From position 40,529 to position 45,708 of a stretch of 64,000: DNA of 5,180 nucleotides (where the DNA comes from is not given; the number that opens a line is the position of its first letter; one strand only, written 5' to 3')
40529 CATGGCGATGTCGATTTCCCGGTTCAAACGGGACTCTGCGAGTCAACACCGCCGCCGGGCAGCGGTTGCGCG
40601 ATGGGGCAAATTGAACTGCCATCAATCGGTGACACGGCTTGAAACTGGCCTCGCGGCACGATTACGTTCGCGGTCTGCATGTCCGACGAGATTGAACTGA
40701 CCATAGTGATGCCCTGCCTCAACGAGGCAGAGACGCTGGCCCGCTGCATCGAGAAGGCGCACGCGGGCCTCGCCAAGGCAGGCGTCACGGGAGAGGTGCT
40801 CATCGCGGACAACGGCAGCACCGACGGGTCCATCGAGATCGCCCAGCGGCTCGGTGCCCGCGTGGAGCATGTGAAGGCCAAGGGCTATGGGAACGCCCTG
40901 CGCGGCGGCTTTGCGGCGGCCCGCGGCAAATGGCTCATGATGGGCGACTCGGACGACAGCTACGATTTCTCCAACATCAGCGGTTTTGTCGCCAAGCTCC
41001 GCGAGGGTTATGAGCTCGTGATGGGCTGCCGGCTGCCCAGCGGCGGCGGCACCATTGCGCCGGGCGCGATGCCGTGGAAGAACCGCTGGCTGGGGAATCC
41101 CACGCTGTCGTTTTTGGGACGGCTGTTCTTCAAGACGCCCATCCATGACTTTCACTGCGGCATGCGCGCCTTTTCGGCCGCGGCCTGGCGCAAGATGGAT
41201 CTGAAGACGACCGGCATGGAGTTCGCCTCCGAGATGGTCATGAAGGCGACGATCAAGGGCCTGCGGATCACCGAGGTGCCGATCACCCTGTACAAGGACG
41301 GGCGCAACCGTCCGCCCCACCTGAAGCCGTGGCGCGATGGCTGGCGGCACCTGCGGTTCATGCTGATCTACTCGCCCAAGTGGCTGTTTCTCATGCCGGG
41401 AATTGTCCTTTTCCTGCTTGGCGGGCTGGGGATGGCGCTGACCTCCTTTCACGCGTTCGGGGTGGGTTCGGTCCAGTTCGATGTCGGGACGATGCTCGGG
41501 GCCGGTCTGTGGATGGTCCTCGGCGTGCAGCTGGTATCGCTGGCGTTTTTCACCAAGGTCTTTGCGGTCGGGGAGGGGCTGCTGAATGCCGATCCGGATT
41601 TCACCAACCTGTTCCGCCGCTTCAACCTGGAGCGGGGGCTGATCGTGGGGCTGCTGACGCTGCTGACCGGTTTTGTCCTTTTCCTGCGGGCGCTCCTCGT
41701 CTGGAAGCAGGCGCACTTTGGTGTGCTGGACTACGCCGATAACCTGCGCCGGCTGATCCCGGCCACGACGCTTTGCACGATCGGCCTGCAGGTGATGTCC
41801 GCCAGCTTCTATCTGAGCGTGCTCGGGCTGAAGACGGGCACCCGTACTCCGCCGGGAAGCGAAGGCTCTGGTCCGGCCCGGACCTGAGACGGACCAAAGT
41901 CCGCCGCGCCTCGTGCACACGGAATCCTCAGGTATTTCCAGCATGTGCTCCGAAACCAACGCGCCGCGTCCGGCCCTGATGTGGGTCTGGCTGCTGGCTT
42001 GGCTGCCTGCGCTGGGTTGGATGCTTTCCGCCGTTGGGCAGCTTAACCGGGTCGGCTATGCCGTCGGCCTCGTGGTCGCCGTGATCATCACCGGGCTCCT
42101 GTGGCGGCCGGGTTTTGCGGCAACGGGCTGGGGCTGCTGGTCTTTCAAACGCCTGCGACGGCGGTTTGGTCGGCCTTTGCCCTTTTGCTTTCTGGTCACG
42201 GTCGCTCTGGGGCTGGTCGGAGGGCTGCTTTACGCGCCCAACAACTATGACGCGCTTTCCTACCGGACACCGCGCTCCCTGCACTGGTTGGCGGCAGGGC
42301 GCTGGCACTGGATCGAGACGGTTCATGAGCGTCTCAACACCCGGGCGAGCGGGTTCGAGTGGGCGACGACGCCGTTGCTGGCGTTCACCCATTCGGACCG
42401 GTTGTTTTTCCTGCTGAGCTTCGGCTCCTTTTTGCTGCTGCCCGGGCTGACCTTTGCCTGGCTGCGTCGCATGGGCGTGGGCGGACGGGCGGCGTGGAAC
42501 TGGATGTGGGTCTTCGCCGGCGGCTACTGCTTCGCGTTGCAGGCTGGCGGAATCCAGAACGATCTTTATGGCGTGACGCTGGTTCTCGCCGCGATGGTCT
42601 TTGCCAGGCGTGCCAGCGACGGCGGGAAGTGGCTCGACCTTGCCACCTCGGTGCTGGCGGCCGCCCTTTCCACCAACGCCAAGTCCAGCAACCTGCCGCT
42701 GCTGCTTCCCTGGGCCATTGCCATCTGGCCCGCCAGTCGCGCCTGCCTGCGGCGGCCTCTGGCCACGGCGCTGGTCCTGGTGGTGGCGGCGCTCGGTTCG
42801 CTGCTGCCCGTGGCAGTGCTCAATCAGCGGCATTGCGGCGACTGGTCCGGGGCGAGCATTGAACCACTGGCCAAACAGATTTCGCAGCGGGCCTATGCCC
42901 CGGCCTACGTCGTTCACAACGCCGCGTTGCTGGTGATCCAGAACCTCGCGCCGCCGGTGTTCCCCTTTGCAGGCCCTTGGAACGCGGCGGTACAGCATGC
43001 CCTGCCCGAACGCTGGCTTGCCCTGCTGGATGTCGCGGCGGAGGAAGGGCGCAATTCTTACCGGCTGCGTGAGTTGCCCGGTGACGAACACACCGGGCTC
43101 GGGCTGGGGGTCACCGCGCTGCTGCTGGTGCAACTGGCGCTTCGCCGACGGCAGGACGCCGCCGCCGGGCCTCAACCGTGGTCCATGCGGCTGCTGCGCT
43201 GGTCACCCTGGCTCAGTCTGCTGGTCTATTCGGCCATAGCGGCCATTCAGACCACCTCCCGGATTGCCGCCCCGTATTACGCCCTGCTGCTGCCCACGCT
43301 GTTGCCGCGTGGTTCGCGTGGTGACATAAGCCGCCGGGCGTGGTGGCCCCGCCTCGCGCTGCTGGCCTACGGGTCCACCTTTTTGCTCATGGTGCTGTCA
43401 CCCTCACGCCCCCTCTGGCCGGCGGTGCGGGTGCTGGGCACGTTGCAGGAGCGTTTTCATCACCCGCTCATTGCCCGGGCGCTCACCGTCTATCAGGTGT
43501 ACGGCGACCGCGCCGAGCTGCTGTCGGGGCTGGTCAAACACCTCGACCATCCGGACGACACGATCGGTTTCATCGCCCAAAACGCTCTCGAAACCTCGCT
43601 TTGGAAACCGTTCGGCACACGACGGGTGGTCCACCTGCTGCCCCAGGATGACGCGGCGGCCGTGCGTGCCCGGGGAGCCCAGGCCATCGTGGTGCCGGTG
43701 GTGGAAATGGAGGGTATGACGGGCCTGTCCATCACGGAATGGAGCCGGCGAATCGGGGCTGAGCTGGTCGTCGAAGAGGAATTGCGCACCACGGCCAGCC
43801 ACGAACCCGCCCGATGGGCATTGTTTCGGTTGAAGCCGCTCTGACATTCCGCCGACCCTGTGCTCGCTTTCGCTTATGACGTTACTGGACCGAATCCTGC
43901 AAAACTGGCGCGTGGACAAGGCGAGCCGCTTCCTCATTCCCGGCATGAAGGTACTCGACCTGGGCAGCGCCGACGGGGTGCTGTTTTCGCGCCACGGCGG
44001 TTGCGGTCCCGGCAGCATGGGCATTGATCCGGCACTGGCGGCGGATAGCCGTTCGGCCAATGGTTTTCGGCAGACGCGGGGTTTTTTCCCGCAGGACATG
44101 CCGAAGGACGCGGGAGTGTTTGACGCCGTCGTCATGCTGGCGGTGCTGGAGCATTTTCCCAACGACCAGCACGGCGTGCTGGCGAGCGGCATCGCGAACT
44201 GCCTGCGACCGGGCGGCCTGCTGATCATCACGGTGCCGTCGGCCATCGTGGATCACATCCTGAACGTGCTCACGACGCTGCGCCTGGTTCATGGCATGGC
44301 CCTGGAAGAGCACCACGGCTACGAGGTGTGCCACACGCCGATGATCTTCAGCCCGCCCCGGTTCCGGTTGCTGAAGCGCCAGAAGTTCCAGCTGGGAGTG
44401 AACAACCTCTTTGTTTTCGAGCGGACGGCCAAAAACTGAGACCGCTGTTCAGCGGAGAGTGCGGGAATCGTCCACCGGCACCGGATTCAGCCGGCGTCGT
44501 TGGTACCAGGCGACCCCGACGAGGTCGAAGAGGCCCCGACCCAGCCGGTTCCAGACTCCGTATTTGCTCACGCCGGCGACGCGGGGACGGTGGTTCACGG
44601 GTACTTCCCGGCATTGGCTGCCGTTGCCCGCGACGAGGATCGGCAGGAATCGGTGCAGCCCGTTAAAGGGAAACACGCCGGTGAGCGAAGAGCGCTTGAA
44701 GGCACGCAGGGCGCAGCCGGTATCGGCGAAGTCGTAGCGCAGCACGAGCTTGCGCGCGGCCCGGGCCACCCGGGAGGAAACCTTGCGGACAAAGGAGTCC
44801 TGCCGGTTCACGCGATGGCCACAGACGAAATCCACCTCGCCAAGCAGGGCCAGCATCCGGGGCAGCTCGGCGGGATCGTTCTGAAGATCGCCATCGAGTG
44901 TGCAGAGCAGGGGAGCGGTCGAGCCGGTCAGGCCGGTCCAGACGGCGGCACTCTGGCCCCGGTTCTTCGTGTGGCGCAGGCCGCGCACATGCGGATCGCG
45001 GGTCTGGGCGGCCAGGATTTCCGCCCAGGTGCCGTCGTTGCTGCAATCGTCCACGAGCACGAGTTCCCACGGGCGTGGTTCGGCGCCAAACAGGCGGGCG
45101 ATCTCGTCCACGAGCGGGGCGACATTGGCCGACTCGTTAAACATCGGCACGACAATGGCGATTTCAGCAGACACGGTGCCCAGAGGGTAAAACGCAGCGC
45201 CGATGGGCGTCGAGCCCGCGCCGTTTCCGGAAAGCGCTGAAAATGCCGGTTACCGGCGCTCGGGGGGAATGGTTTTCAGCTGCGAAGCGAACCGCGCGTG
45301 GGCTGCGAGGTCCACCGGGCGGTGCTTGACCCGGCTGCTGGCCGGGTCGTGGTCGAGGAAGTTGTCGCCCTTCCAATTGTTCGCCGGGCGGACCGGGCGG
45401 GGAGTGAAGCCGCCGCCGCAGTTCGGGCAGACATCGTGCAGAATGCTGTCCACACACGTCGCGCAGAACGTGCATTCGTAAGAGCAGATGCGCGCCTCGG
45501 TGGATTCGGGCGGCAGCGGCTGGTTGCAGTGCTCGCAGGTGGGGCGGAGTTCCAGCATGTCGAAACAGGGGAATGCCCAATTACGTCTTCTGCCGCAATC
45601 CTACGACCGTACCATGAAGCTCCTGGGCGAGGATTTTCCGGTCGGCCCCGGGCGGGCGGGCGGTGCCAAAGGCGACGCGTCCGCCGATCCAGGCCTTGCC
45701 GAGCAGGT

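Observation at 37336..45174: Tandemly duplicated module of a pilin-like gene and a divergent GT-C-like membrane protein, embedded with GT2 and methyltransferase genes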

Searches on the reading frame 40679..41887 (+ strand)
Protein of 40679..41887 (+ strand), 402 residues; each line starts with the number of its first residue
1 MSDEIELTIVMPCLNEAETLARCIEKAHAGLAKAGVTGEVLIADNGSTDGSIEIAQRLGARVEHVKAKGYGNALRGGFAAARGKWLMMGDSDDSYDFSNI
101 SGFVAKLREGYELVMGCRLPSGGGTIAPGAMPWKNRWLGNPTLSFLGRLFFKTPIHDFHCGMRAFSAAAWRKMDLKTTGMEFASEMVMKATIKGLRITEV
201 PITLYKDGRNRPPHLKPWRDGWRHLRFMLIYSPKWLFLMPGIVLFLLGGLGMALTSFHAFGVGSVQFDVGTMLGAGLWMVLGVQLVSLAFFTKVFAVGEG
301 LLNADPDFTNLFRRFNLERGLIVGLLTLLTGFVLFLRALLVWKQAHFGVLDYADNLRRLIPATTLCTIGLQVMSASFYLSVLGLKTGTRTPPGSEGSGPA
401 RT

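Call 3: search_protein_families(library=pfam, proteins=[window:40679-41887:+], max_evalue=0.01)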
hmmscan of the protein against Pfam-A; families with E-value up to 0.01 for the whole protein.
window:40679-41887:+ (402 aa): 1 family
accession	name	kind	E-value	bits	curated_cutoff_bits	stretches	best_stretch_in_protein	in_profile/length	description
PF00535.33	Glycos_transf_2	-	5.9e-22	78.8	23.3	1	8-169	1-163/168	Glycosyl transferase family 2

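Call 6: search_protein_families(library=ncbifam, proteins=[window:40679-41887:+], max_evalue=0.1)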
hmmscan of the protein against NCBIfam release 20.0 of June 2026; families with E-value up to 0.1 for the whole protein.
window:40679-41887:+ (402 aa): 19 families
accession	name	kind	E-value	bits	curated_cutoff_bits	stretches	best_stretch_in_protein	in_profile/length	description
TIGR04182.1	glyco_TIGR04182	equivalog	1.9e-33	116.1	325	1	7-290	2-277/293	S-layer glycoprotein N-glycosyltransferase AglJ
NF041391.1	DPhHxTase_Halo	equivalog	1.7e-22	79.5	375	1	36-219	23-196/213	dolichyl-phosphate hexose transferase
NF058614.1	PPMAGASynPpgS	equivalog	5.8e-16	58.6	370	1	9-205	4-198/226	polyprenyl-phospho-N-acetylgalactosaminyl synthase PpgS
TIGR04283.1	glyco_like_mftF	equivalog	9.7e-13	48.2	182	1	7-88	1-78/221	TIGR04283 family arsenosugar biosynthesis glycosyltransferase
NF010496.0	PRK13915.1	equivalog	5.1e-10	38.9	262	1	6-92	32-126/307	glucosyl-3-phosphoglycerate synthase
NF007482.0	PRK10073.1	equivalog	1.3e-07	31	423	1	1-94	2-97/334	glycosyltransferase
NF047588.1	GlcsyltransPgfSStrep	equivalog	5.7e-07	29.1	500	1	6-122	2-125/308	glycosyltransferase PgfS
NF007986.1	PRK10714.1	equivalog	1.2e-06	27.8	529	1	7-117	8-125/316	undecaprenyl-phosphate 4-deoxy-4-formamido-L-arabinose transferase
TIGR03937.1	PgaC_IcaA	equivalog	1e-05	24.7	422.3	1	6-107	46-150/407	poly-beta-1,6-N-acetyl-D-glucosamine synthase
TIGR03111.1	glyc2_xrt_Gpos1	hypoth_equivalog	0.0001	21.2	363.95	1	6-108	50-157/439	TIGR03111 family XrtG-associated glycosyltransferase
NF038302.1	EPS_HpsE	equivalog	0.00012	21.2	300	1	5-84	1-80/307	hormogonium polysaccharide biosynthesis glycosyltransferase HpsE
NF041875.1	EPS_EpsD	equivalog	0.00022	20.8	370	1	7-111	1-108/325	exopolysaccharide biosynthesis glycosyltransferase EpsD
TIGR04440.1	glyco_TIGR04440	domain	0.0011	18.7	70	1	7-109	2-108/215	TIGR00180 family glycosyltransferase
NF050050.1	ProtGlycPglI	equivalog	0.0017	17.8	500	1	37-117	31-118/306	GalNAc(5)-diNAcBac-PP-undecaprenol beta-1,3-glucosyltransferase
TIGR03965.1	mycofact_glyco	equivalog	0.0019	17.1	280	1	6-92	75-164/467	mycofactocin biosynthesis glycosyltransferase MftF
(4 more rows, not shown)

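Call 58: search_solved_structures(query=window:40679-41887:+, max_evalue=0.001)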
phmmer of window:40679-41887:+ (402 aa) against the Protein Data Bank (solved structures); distinct sequences matched with E-value up to 0.001: 11.
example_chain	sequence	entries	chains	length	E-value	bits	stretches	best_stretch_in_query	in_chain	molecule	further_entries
5mlz_A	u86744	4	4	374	3.7e-08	35.9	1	5-252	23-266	Dolichol monophosphate mannose synthase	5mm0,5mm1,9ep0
9omh_A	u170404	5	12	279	1.1e-07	34.4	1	1-122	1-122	Glycosyltransferase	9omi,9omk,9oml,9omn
9omm_A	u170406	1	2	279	1.1e-07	34.4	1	1-122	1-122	Glycosyltransferase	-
22ao_A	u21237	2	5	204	3.1e-07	32.9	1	13-110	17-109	GmaR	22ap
9omj_A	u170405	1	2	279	4.4e-07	32.4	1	4-122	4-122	Glycosyltransferase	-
9hwj_A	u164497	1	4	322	3.4e-06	29.4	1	7-118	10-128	Undecaprenyl-phosphate 4-deoxy-4-formamido-L-arabinose transferase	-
9bhc_C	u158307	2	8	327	4.2e-06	29.1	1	7-118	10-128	Undecaprenyl-phosphate 4-deoxy-4-formamido-L-arabinose transferase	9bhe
8vxh_A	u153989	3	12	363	5.6e-06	28.8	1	7-118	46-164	Undecaprenyl-phosphate 4-deoxy-4-formamido-L-arabinose transferase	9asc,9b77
2z87_A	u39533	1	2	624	9.7e-06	28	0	8-98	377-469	Chondroitin synthase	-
2z86_A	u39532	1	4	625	9.7e-06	27.9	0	8-98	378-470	Chondroitin synthase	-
3f1y_A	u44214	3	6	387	0.00055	22.2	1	7-90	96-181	Mannosyl-3-phosphoglycerate synthase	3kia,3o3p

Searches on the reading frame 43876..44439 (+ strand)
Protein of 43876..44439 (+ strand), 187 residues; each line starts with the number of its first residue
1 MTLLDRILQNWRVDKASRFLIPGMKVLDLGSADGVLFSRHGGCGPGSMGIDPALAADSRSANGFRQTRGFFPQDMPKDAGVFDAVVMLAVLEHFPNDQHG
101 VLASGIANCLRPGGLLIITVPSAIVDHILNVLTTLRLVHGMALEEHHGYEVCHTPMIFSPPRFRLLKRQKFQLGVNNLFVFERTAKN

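Call 3: search_protein_families(library=pfam, proteins=[window:43876-44439:+], max_evalue=0.01)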
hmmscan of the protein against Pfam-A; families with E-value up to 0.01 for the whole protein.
window:43876-44439:+ (187 aa): 5 families
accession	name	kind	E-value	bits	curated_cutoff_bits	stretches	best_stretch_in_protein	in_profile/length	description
PF13489.12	Methyltransf_23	-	1.1e-14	55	27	1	15-125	15-123/164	Methyltransferase domain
PF08242.18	Methyltransf_12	-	3.3e-06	28.2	30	1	27-116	1-98/98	Methyltransferase domain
PF08241.18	Methyltransf_11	-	6.7e-06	27.1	21.2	1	72-118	51-95/95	Methyltransferase domain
PF13649.12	Methyltransf_25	-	0.00013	23.1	27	1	69-114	53-97/97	Methyltransferase domain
PF13847.12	Methyltransf_31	-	0.0076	16.4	27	0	74-122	65-113/145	Methyltransferase domain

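Call 6: search_protein_families(library=ncbifam, proteins=[window:43876-44439:+], max_evalue=0.1)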
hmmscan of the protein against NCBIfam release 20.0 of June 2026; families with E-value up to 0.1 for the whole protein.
window:43876-44439:+ (187 aa): 8 families
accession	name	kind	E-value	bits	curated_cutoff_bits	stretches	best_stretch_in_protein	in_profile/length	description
TIGR01983.1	UbiG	equivalog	5.3e-05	22.6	102.95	1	20-119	47-152/228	bifunctional 2-polyprenyl-6-hydroxyphenol methylase/3-demethylubiquinol 3-O-methyltransferase UbiG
NF043040.1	corrin_prot_MT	hypoth_equivalog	0.00012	21.6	180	1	21-135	40-167/216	corrinoid protein-associated methyltransferase CpaM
NF045667.1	MTase_DVU1556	equivalog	0.00021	20.8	155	1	21-119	21-120/213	DVU_1556 family methyltransferase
NF001790.0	PRK00517.3-3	equivalog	0.001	18.5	269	1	17-119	117-224/262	50S ribosomal protein L11 methyltransferase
TIGR02021.1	BchM-ChlM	equivalog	0.0026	17.2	158.9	1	20-107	52-144/218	magnesium protoporphyrin IX methyltransferase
TIGR00452.1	TIGR00452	equivalog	0.038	12.8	275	1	23-118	118-219/316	tRNA 5-methoxyuridine(34)/uridine 5-oxyacetic acid(34) synthase CmoB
NF041675.1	sarc_dimgly_tmase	equivalog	0.047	13.6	550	1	73-126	126-177/278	sarcosine/dimethylglycine N-methyltransferase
TIGR04074.1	bacter_Hen1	equivalog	0.047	12.2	340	1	82-139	356-412/462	3' terminal RNA ribose 2'-O-methyltransferase Hen1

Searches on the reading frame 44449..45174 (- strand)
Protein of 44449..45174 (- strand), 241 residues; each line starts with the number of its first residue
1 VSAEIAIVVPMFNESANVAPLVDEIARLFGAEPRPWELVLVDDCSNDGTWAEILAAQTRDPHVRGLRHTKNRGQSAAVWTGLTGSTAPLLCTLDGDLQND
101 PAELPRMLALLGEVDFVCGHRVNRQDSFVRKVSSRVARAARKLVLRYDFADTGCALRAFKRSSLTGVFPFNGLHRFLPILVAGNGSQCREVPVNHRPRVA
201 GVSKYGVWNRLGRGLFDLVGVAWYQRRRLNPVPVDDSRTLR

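Call 3: search_protein_families(library=pfam, proteins=[window:44449-45174:-], max_evalue=0.01)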
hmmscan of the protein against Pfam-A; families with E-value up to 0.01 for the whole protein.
window:44449-45174:- (241 aa): 2 families
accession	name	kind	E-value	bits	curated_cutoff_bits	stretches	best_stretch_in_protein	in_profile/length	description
PF00535.33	Glycos_transf_2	-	1.4e-27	97.1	23.3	1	7-164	2-164/168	Glycosyl transferase family 2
PF13641.12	Glyco_tranf_2_3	-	0.0096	16.4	27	0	5-127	3-129/230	Glycosyltransferase like family 2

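Call 6: search_protein_families(library=ncbifam, proteins=[window:44449-45174:-], max_evalue=0.1)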
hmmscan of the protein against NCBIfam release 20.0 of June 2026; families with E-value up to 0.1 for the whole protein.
window:44449-45174:- (241 aa): 19 families
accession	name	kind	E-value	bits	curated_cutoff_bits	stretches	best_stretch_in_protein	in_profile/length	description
NF007986.1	PRK10714.1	equivalog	7.2e-33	113.9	529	1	4-220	7-224/316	undecaprenyl-phosphate 4-deoxy-4-formamido-L-arabinose transferase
NF047588.1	GlcsyltransPgfSStrep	equivalog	3.3e-19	69.2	500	1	5-211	3-211/308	glycosyltransferase PgfS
TIGR03937.1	PgaC_IcaA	equivalog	4.7e-11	42.3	422.3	1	4-101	46-140/407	poly-beta-1,6-N-acetyl-D-glucosamine synthase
NF058614.1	PPMAGASynPpgS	equivalog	7.5e-11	41.9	370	1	6-162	3-160/226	polyprenyl-phospho-N-acetylgalactosaminyl synthase PpgS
NF047683.1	TeichurnBiosyTuaG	equivalog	4.7e-10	39.5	400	1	4-115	7-115/252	teichuronic acid biosynthesis protein TuaG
NF010496.0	PRK13915.1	equivalog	1.1e-09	37.8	262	1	3-107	31-138/307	glucosyl-3-phosphoglycerate synthase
TIGR03965.1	mycofact_glyco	equivalog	2.1e-09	36.8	280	1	3-113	74-181/467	mycofactocin biosynthesis glycosyltransferase MftF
NF041875.1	EPS_EpsD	equivalog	2.6e-08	33.7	370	1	6-107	2-100/325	exopolysaccharide biosynthesis glycosyltransferase EpsD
TIGR04182.1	glyco_TIGR04182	equivalog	8.4e-08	31.9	325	1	4-167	1-159/293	S-layer glycoprotein N-glycosyltransferase AglJ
NF007482.0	PRK10073.1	equivalog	6e-06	25.5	423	1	3-109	6-108/334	glycosyltransferase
NF045692.1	OglycostaseCruG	equivalog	8.5e-06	24.9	600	1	3-65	41-100/386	2'-O-glycosyltransferase CruG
TIGR04283.1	glyco_like_mftF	equivalog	1.7e-05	24.5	182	1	5-99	1-85/221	TIGR04283 family arsenosugar biosynthesis glycosyltransferase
NF041391.1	DPhHxTase_Halo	equivalog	2.8e-05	23.2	375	1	12-199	4-187/213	dolichyl-phosphate hexose transferase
NF038302.1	EPS_HpsE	equivalog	9.1e-05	21.6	300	1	4-96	2-96/307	hormogonium polysaccharide biosynthesis glycosyltransferase HpsE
NF053739.1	GlytfEpsEBac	equivalog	0.0017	17.4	450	1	31-105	26-101/265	glycosyltransferase EpsE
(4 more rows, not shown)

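Call 59: search_solved_structures(query=window:44449-45174:-, max_evalue=0.001)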
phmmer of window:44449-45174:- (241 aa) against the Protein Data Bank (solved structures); distinct sequences matched with E-value up to 0.001: 12.
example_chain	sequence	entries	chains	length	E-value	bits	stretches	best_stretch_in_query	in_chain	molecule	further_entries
9bhc_C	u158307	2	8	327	2.9e-32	115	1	4-220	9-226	Undecaprenyl-phosphate 4-deoxy-4-formamido-L-arabinose transferase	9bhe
8vxh_A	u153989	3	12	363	4e-32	114.6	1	4-220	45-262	Undecaprenyl-phosphate 4-deoxy-4-formamido-L-arabinose transferase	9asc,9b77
9hwj_A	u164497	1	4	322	9.3e-31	110.1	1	4-220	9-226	Undecaprenyl-phosphate 4-deoxy-4-formamido-L-arabinose transferase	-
5mlz_A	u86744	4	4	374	1.1e-14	57.5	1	2-205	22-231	Dolichol monophosphate mannose synthase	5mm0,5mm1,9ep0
5eke_A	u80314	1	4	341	3e-09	39.7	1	3-213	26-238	Uncharacterized glycosyltransferase sll0501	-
5ekp_C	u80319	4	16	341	4.1e-09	39.2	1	3-211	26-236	Uncharacterized glycosyltransferase sll0501 | Glycosyltransferase sll0501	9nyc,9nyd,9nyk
9nye_A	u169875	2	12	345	4.2e-09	39.2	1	3-211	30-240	Glycosyltransferase sll0501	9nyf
7pdo_A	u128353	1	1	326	0.00018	24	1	4-109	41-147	Glucosyl-3-phosphoglycerate synthase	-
7p5l_A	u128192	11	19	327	0.00019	24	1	4-109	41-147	Glucosyl-3-phosphoglycerate synthase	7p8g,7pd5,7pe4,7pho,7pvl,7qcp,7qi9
4y6n_A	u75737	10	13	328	0.00066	22.2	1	4-108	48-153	Glucosyl-3-phosphoglycerate synthase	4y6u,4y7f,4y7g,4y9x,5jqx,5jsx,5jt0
3e25_A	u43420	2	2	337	0.0007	22.1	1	4-108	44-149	Putative uncharacterized protein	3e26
4ddz_A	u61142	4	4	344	0.00072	22.1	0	4-108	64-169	GLUCOSYL-3-PHOSPHOGLYCERATE SYNTHASE (GpgS) | Glucosyl-3-phosphoglycerate synthase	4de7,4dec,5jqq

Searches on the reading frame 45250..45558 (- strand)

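Call 3: search_protein_families(library=pfam, proteins=[window:45250-45558:-], max_evalue=0.01)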
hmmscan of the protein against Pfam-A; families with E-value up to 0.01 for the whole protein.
window:45250-45558:- (102 aa): 2 families
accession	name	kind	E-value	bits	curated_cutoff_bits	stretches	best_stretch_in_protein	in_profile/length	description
PF06906.16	DUF1272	-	3.7e-29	101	25.3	1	1-57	1-57/57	Protein of unknown function (DUF1272)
PF17915.7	zf_Rg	-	0.007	16.2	25.5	1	36-50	2-16/49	Reverse gyrase zinc finger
